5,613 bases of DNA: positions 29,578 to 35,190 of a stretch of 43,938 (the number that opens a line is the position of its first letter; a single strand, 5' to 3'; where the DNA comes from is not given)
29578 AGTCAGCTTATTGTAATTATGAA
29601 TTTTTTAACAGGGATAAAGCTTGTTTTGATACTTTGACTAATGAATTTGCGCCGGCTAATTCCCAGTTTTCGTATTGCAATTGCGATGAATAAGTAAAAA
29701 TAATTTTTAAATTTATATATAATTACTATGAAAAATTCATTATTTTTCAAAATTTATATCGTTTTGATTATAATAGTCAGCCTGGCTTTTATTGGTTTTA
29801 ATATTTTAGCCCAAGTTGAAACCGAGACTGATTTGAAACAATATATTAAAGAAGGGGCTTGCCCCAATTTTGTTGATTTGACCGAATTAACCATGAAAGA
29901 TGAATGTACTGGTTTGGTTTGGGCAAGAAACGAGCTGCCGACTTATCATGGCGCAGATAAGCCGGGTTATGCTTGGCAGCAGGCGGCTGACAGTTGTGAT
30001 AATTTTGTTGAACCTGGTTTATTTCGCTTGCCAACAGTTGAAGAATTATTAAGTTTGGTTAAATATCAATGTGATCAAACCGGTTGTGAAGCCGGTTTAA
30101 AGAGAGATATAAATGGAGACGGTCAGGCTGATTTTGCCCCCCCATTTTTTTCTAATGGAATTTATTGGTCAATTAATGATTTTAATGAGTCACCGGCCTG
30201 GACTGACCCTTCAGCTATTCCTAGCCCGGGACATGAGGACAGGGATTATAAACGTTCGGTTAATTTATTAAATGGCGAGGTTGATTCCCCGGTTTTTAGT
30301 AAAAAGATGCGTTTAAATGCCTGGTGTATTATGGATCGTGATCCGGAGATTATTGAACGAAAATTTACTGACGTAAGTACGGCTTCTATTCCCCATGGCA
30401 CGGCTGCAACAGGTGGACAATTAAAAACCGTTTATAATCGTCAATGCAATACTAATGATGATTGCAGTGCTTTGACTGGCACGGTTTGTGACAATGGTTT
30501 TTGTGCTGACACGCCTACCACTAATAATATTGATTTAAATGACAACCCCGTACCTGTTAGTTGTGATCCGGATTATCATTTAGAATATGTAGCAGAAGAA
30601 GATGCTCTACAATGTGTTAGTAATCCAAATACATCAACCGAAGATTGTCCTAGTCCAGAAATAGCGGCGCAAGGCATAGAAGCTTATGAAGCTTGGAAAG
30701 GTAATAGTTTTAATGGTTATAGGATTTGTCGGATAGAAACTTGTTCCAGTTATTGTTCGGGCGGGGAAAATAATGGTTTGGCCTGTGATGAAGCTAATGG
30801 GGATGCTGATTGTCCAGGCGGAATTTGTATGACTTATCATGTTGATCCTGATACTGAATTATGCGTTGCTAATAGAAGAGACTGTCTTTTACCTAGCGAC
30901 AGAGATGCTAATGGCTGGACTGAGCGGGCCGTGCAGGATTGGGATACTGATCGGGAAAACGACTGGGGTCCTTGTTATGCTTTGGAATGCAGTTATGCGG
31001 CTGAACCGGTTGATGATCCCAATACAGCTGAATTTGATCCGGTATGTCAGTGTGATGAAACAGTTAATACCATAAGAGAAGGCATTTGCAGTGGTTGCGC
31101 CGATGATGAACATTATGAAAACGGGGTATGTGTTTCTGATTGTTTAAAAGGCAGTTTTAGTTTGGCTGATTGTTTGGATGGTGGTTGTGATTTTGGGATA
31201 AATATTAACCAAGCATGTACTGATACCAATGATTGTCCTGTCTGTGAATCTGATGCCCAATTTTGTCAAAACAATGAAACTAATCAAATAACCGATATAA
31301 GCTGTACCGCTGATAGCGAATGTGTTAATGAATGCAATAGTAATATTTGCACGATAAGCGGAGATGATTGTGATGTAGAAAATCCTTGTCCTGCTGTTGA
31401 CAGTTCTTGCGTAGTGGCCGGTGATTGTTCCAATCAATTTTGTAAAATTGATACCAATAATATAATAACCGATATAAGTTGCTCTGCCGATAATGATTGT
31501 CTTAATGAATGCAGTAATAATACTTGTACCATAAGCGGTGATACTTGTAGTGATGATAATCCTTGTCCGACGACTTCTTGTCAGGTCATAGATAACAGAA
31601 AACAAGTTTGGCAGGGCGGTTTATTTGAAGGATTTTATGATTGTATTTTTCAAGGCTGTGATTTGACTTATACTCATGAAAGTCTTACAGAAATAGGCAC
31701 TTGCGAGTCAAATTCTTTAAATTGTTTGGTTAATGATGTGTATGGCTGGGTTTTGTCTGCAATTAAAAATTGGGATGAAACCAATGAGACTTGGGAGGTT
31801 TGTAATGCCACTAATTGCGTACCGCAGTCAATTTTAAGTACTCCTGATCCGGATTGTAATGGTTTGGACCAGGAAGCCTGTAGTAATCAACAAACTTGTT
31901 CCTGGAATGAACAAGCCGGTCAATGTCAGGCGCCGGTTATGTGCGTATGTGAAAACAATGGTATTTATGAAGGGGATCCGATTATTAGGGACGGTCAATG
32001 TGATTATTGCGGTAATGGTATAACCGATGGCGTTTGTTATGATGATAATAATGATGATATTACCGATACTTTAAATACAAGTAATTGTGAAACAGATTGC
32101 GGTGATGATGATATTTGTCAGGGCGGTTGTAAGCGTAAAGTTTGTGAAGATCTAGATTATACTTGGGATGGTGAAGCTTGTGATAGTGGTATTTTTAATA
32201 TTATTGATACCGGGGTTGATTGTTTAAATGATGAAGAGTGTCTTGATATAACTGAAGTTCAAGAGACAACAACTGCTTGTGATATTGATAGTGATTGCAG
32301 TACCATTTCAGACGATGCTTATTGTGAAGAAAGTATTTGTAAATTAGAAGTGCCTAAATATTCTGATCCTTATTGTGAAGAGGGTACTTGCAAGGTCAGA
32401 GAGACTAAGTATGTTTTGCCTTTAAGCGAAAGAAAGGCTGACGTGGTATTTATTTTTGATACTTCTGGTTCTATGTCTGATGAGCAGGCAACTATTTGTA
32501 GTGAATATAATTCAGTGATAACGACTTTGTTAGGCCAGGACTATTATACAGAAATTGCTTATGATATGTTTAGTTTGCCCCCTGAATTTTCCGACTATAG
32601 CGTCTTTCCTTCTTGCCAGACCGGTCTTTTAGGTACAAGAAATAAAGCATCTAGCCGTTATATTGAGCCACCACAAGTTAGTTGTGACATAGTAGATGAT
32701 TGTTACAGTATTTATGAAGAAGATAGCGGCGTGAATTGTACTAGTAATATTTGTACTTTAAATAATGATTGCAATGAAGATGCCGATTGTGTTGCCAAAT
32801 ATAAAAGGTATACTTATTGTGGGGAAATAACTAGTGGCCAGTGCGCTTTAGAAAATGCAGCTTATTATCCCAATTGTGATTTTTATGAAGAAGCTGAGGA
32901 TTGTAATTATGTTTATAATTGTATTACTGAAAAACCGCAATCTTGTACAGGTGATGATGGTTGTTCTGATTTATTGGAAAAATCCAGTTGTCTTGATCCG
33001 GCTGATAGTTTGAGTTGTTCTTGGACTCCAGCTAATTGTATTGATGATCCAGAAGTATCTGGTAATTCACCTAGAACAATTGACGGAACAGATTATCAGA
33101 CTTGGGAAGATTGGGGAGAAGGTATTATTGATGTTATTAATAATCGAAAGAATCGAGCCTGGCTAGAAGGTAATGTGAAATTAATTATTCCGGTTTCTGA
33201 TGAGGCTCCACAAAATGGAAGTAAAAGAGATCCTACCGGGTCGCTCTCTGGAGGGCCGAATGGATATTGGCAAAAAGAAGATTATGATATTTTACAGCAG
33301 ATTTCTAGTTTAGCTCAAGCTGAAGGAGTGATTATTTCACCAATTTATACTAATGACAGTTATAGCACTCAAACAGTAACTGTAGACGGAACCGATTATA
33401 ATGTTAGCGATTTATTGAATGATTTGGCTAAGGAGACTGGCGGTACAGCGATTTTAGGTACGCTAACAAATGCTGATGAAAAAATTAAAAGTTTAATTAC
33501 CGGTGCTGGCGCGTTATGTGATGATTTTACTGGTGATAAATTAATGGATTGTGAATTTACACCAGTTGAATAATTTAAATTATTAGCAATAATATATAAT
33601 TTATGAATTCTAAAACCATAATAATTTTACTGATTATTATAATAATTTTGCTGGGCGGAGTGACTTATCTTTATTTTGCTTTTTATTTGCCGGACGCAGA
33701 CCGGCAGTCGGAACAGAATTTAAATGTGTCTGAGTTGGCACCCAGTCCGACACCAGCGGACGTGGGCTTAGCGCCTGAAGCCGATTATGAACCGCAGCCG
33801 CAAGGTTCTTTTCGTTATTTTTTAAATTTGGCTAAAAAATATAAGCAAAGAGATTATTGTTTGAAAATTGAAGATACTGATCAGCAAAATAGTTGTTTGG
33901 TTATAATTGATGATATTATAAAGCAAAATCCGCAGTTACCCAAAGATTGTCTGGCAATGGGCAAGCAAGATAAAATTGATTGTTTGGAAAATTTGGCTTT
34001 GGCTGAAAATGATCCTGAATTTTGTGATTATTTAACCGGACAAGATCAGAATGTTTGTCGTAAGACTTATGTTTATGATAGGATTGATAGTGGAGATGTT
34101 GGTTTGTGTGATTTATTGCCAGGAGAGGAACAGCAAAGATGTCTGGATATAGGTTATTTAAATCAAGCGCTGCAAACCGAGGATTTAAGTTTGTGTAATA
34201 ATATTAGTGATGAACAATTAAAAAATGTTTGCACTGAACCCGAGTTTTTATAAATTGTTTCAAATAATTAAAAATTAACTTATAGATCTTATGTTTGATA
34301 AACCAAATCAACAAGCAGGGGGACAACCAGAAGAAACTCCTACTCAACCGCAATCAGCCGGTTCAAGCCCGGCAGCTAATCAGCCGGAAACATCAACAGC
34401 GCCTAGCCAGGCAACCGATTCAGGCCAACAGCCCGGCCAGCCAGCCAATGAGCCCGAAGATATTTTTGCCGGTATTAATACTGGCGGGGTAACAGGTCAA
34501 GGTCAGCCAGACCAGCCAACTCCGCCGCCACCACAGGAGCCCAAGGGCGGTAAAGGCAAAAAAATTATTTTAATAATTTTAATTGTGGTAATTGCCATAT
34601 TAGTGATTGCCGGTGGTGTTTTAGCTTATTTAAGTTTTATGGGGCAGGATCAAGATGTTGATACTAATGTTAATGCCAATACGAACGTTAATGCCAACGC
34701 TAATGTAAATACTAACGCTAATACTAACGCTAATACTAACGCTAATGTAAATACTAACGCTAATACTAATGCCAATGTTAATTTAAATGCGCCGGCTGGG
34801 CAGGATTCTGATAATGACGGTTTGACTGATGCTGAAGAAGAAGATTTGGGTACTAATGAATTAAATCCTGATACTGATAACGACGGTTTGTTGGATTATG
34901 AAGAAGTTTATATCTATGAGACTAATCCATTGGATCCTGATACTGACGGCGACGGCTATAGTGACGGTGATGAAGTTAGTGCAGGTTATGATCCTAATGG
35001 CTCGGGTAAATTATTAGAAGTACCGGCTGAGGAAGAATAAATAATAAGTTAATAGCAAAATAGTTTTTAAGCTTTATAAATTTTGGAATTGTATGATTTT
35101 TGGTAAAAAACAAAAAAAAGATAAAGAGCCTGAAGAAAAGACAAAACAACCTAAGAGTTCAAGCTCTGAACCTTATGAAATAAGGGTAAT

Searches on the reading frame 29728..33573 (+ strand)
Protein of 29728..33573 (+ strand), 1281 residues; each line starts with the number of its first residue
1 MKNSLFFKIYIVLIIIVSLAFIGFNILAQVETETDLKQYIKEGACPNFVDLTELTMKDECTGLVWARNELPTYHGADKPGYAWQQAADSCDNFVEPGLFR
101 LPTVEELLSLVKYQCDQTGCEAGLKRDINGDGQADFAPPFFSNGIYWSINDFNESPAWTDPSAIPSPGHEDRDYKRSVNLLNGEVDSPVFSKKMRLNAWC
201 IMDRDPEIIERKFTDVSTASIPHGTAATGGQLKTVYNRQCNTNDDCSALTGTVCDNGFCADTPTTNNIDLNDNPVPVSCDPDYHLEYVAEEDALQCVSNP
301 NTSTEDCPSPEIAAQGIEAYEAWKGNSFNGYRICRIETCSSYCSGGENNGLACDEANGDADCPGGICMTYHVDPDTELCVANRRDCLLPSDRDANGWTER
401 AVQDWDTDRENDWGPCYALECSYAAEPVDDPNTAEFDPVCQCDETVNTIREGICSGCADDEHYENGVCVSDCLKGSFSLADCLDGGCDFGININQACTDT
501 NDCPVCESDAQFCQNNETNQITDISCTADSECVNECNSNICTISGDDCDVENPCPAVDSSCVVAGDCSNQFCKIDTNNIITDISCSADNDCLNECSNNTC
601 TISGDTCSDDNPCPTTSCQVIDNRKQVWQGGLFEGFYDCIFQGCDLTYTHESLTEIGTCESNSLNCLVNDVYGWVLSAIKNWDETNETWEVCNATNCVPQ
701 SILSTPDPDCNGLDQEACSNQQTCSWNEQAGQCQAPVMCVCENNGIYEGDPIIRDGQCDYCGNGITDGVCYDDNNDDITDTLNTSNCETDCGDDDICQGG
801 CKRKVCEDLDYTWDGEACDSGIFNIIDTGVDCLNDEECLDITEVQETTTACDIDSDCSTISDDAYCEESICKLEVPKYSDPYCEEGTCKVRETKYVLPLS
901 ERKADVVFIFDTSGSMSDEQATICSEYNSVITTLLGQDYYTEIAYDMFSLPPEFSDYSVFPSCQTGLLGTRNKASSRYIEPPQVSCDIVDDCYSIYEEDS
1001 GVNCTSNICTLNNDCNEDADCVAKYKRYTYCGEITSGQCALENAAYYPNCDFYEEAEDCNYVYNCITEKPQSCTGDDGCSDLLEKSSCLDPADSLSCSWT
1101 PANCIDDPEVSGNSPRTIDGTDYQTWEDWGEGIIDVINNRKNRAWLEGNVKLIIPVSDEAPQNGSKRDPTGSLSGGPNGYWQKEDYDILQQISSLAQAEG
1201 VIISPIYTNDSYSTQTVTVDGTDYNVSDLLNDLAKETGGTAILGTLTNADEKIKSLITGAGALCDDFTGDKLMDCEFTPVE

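Call 12: search_protein_families(library=pfam, proteins=[window:29728-33573:+], max_evalue=0.001)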
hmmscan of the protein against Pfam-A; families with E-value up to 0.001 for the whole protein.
window:29728-33573:+ (1281 aa): 1 family
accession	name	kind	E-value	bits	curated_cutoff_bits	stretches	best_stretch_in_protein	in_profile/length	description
PF07603.17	Lcl_C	-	2.9e-09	37.7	34.9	1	55-158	2-93/117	Lcl C-terminal domain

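Call 74: search_protein_families(library=ncbifam, proteins=[window:29728-33573:+], max_evalue=0.001)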
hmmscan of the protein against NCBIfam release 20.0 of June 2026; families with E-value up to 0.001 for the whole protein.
window:29728-33573:+ (1281 aa): 1 family
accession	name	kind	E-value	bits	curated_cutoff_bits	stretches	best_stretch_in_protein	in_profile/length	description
TIGR03436.1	acidobact_VWFA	subfamily_domain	0.00014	21.5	81.25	0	1182-1248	193-266/324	VWA domain-containing protein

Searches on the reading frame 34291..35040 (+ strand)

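Call 13: search_protein_families(library=pfam, proteins=[window:34291-35040:+], max_evalue=0.001)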
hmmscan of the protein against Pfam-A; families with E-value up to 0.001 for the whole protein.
window:34291-35040:+ (249 aa): 1 family
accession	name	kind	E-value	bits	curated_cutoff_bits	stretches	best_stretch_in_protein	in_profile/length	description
PF18884.5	TSP3_bac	-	2.3e-20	72.5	25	3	194-216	1-22/22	Bacterial TSP3 repeat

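Call 74: search_protein_families(library=ncbifam, proteins=[window:34291-35040:+], max_evalue=0.001)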
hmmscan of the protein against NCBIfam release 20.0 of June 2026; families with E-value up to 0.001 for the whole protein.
window:34291-35040:+ (249 aa): 6 families
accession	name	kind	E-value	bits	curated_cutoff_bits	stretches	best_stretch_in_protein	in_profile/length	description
NF006283.1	PRK08455.1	equivalog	2.7e-07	30.4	187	1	84-152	10-76/182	flagellar basal body-associated protein FliL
NF033765.2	gliding_CglD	equivalog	2.8e-05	22.1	400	1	139-229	144-241/1124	adventurous gliding motility lipoprotein CglD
NF033761.1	gliding_GltJ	equivalog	4e-05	22.9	450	1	14-166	296-443/671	adventurous gliding motility protein GltJ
NF004285.1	PRK05696.1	equivalog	0.0001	22.1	179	1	86-143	13-68/171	flagellar basal body-associated protein FliL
NF033483.0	PknB_PASTA_kin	equivalog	0.00018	20.7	450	1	23-171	277-414/563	Stk1 family PASTA domain-containing Ser/Thr kinase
NF047639.1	throspo3_MtsD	equivalog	0.00098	17.4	800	0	166-236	454-528/651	cell-cell cohesion protein MtsD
